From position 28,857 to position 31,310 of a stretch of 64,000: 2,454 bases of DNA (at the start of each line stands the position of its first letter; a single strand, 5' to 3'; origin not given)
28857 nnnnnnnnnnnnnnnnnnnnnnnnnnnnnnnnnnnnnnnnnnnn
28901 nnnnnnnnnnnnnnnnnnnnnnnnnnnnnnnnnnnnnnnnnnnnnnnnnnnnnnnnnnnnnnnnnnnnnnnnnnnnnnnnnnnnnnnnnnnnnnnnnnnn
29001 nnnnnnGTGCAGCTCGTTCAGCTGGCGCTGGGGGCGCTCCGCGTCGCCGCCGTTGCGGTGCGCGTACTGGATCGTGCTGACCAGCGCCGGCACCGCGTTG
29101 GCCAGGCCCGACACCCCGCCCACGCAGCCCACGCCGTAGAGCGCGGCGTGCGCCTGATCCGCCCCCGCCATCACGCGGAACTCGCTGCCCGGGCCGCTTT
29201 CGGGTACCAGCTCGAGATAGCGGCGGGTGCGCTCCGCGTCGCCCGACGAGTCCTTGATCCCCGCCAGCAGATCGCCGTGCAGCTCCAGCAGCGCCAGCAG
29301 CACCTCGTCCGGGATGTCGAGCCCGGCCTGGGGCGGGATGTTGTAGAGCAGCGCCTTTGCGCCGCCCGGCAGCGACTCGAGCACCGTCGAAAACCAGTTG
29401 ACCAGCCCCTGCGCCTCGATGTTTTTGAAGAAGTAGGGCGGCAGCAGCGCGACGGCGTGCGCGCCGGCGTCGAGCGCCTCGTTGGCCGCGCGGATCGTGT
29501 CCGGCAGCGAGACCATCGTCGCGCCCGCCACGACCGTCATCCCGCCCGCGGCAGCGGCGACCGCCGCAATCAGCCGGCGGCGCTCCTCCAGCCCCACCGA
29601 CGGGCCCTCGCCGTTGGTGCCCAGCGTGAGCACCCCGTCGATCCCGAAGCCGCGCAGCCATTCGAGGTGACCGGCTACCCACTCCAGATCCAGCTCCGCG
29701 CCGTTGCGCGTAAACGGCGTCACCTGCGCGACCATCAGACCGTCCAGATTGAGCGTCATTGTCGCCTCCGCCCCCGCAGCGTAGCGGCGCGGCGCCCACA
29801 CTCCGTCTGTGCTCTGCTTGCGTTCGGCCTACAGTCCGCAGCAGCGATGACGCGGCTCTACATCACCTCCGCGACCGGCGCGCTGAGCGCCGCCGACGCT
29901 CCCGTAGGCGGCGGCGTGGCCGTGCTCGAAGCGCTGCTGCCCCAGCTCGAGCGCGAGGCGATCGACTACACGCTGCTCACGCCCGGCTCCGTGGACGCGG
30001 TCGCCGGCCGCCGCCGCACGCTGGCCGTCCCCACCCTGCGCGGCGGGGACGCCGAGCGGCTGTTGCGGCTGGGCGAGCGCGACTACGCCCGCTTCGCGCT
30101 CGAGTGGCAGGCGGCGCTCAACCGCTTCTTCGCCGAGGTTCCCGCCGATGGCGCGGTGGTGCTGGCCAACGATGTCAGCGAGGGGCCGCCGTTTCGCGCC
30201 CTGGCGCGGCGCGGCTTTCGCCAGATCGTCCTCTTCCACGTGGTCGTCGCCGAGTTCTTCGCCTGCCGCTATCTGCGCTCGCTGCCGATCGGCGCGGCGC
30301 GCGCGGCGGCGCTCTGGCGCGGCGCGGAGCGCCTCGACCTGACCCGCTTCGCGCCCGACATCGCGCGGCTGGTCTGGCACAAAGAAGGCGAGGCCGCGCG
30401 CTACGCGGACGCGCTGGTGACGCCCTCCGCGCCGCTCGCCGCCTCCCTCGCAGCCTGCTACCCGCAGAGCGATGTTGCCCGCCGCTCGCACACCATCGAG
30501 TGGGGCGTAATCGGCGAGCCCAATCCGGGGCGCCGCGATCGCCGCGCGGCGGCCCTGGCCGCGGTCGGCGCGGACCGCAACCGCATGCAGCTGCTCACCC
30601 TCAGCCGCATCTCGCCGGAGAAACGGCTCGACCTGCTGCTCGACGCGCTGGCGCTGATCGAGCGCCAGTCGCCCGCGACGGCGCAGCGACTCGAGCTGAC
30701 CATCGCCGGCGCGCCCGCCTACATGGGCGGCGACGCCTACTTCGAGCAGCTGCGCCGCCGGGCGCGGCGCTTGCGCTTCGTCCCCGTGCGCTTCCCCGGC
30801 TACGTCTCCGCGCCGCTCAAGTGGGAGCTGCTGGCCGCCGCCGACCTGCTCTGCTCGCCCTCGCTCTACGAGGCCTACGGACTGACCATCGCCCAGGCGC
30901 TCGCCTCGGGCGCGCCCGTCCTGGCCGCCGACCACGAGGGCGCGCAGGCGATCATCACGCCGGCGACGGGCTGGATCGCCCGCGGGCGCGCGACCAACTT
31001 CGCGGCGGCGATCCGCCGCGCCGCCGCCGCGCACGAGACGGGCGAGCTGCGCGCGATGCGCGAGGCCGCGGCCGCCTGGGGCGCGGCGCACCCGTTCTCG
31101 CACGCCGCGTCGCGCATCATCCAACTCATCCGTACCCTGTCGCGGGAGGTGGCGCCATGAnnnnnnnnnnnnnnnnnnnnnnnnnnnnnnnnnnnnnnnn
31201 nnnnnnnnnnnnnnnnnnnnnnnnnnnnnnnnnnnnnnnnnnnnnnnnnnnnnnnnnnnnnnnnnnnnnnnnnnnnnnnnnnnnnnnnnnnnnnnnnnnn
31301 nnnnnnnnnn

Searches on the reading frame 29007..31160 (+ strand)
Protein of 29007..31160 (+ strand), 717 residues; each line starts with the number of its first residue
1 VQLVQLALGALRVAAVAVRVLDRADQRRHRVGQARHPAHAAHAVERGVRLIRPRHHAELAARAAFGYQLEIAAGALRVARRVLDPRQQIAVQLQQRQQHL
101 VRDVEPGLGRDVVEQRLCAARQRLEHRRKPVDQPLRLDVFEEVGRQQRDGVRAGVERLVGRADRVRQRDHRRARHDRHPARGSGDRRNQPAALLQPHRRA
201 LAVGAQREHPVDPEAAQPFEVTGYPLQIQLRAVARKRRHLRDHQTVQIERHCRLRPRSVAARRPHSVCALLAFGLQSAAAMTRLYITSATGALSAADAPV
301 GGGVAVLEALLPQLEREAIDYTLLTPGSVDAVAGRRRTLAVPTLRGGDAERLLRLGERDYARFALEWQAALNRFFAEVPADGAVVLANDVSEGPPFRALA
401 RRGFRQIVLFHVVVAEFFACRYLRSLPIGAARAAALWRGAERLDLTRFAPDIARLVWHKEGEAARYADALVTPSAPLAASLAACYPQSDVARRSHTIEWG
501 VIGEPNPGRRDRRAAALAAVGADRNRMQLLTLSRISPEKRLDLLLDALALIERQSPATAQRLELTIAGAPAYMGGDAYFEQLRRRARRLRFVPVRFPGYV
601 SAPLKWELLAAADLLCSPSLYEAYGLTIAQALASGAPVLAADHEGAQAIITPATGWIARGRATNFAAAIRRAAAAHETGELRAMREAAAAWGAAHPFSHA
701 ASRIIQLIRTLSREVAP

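Call 63: search_protein_families(library=pfam, proteins=[window:29007-31160:+], max_evalue=0.00001)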
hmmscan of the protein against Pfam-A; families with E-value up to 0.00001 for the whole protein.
window:29007-31160:+ (717 aa): 3 families
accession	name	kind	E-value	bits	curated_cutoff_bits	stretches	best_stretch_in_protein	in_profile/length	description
PF00534.26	Glycos_transf_1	-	1.6e-22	80.3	26.4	1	521-685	10-166/172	Glycosyl transferases group 1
PF13692.12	Glyco_trans_1_4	-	9.2e-20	71.8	27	1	528-672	3-139/142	Glycosyl transferases group 1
PF20706.3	GT4-conflict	-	1.6e-09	37.7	26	1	523-653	194-323/385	Family 4 Glycosyltransferase in conflict systems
